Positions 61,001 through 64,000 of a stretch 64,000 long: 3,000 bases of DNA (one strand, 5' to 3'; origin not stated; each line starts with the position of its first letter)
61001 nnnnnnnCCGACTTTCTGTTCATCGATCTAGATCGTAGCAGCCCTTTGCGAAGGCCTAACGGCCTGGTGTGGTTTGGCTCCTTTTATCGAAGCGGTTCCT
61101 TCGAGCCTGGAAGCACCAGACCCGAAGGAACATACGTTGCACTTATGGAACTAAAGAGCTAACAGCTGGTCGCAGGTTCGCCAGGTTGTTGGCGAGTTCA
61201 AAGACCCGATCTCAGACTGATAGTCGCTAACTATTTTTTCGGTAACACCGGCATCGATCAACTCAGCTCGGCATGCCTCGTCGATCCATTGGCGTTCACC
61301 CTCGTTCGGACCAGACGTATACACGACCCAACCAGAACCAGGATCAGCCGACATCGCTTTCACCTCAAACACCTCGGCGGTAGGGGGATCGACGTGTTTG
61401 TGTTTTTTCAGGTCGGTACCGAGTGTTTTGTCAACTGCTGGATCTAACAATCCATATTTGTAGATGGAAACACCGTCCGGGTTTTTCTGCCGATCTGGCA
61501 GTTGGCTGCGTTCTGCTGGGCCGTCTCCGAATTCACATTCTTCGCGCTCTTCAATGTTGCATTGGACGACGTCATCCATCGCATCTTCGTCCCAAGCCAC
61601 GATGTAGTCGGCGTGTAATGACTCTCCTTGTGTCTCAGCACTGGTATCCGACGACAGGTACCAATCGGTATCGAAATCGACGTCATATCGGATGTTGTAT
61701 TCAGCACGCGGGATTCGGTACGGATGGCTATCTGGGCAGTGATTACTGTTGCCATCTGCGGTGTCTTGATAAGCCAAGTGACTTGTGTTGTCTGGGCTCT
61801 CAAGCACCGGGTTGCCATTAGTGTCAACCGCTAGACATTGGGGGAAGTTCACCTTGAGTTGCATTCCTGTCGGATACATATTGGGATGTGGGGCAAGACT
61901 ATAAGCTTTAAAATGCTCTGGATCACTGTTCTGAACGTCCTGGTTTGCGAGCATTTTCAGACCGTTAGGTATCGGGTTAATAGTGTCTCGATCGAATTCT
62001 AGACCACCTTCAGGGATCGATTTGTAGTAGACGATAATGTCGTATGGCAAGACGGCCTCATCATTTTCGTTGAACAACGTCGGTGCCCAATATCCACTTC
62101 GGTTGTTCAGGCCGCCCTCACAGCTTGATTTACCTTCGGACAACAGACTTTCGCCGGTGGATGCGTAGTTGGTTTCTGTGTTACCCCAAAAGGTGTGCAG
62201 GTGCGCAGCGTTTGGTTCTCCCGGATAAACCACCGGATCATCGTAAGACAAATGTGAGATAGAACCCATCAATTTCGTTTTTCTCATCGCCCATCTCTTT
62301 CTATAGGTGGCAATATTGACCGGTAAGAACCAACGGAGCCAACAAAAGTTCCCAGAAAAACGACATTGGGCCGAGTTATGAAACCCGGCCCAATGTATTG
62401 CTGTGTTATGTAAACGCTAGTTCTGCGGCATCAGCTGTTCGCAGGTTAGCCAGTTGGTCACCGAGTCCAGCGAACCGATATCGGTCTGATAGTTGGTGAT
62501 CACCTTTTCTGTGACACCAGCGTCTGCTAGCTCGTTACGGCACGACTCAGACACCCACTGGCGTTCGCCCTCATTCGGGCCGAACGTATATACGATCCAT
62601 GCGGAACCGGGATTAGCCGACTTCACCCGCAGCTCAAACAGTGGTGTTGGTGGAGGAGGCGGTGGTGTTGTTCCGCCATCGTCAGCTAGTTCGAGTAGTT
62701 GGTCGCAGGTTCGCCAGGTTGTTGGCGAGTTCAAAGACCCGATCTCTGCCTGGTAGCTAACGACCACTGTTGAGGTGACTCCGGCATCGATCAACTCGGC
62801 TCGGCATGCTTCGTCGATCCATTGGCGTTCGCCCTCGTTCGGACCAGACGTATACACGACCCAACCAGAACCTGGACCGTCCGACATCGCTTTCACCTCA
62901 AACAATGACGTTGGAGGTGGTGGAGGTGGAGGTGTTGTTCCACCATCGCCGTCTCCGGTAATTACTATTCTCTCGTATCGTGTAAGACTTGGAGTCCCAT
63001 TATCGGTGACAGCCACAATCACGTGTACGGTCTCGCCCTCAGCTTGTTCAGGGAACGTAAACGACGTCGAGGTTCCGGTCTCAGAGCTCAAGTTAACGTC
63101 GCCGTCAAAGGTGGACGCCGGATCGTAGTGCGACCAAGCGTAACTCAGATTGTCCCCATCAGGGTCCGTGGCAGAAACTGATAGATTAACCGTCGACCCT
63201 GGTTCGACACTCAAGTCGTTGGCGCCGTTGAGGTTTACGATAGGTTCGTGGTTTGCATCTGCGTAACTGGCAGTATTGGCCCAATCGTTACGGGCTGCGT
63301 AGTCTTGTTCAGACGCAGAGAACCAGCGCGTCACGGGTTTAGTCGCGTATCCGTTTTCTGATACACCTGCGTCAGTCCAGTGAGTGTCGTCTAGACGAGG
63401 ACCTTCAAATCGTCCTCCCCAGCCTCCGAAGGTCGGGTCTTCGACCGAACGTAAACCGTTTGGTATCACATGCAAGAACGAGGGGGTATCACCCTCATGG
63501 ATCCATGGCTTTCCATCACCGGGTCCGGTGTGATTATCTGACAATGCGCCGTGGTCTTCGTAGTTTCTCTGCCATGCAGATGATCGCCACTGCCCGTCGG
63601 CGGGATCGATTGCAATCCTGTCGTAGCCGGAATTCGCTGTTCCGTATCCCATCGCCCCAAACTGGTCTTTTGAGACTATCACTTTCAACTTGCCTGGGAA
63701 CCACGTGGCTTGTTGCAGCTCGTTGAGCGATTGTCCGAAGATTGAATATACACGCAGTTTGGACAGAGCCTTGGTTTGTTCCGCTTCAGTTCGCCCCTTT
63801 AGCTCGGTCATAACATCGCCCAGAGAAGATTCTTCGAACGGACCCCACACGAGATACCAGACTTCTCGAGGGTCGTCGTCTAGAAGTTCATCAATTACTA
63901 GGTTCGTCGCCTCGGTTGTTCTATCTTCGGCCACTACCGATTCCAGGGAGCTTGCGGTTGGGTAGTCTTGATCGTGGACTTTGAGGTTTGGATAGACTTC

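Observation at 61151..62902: Triplicated 72-aa two-cysteine module shared by two unrelated catalytic scaffolds, with near-identical DNA copies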

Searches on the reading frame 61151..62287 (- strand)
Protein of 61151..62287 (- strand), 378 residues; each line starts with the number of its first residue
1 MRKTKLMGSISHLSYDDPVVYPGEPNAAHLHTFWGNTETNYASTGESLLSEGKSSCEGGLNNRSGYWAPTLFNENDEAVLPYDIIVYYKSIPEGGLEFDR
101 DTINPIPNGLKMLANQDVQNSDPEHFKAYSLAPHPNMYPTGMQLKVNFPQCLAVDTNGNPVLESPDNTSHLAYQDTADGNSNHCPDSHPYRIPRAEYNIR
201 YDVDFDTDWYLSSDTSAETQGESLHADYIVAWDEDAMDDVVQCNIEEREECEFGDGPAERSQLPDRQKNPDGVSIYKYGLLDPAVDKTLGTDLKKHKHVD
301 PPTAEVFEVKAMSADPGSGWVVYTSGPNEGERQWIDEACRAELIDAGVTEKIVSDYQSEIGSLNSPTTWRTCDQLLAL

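Call 4: search_protein_families(library=pfam, proteins=[window:61151-62287:-], max_evalue=1)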
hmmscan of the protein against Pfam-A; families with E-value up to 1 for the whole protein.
window:61151-62287:- (378 aa): 2 families
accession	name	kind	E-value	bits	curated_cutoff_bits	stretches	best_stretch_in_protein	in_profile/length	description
PF09362.15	DUF1996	-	4.2e-32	112.5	27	1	17-232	1-237/237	Domain of unknown function (DUF1996)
PF00681.25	Plectin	-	0.15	12.3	20.5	1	327-349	14-36/39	Plectin repeat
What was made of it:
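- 61592..62239 (-): DUF1996 domain of gene 1 (residues 17-232). Pfam PF09362, E=4.2e-32 (call 4).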

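Call 12: search_protein_families(library=ncbifam, proteins=[window:61151-62287:-], max_evalue=1)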
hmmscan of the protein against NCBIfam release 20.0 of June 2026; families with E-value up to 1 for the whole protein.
window:61151-62287:- (378 aa): 0 families

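Call 35: find_encoding_contigs(protein=window:61151-62287:-, flank=10000, max_places=6)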
Protein window:61151-62287:- (378 aa): no gene with exactly this product is on record in the collection.
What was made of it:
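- Tried and rejected: The protein is not on record (call 35).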

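Call 56: find_related_loci(query=window:61151-62287:-, collection=metagenome_contigs, flank=6000)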
Query window:61151-62287:- (378 aa) in metagenome_contigs; peptide patterns used: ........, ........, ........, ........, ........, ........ (x = any residue, [..] = any of these).
62 stretches matched a pattern, but none encodes a relative of the query by tblastn (E <= 1e-3).
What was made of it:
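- Tried and rejected: No relatives were found (call 56).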

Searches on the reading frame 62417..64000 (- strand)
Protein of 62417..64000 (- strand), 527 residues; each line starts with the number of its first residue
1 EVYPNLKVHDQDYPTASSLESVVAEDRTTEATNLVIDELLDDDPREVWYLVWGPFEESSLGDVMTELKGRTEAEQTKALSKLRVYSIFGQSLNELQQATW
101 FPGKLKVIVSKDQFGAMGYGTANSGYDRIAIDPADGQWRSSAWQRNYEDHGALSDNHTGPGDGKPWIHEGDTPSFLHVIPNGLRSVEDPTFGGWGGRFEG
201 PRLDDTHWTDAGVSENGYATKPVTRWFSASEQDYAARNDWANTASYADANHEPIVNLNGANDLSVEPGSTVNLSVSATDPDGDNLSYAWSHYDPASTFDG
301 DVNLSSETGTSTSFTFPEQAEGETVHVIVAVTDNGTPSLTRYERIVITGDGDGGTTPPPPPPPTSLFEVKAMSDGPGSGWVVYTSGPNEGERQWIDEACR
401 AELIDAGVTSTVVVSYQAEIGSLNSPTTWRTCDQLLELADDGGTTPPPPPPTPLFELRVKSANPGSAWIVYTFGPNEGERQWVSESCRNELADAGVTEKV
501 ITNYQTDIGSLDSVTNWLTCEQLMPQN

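Call 4: search_protein_families(library=pfam, proteins=[window:62417-63934:-], max_evalue=1)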
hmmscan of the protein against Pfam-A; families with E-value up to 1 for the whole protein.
window:62417-63934:- (505 aa): 7 families
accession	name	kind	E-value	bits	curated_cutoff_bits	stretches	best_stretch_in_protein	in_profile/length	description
PF07632.16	Sde182_NH-like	-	2.3e-25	90.1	26.8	1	5-176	98-268/268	Cellulose-binding Sde182, nucleoside hydrolase-like domain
PF21027.3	Sde0182_C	-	4.8e-23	82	27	1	248-326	1-82/83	Cellulose-binding protein Sde0182, C-terminal domain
PF22352.2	K319L-like_PKD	-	8.2e-05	23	27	1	239-313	3-72/84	K319L-like, PKD domain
PF17963.7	Big_9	-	0.0011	20.2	23.6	1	228-312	1-77/89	Bacterial Ig domain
PF18911.6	PKD_4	-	0.0035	17.8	27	1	228-273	1-45/85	PKD domain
PF14747.11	DUF4473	-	0.22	12.5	25.9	0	462-479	4-21/78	Domain of unknown function (DUF4473)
PF02166.21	Androgen_recep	-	0.73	8.9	25.3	1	422-447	392-420/501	Androgen receptor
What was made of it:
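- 62957..63193 (-): Sde0182_C beta-sandwich (PKD-like) domain of gene 2. Pfam PF21027, E=4.8e-23 (call 4).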

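Call 12: search_protein_families(library=ncbifam, proteins=[window:62417-64000:-], max_evalue=1)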
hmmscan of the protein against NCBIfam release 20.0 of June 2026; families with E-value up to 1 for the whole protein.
window:62417-64000:- (527 aa): 2 families
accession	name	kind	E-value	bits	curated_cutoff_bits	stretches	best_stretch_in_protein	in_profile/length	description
NF038112.1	myxo_dep_M36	subfamily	1.6e-09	35.5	1500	1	247-340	1470-1556/1604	myxosortase-dependent M36 family metallopeptidase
NF038111.1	rhom_dep_M36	equivalog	1.9e-07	28.9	1700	1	246-346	1180-1274/1315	rhombosortase-dependent M36 family metallopeptidase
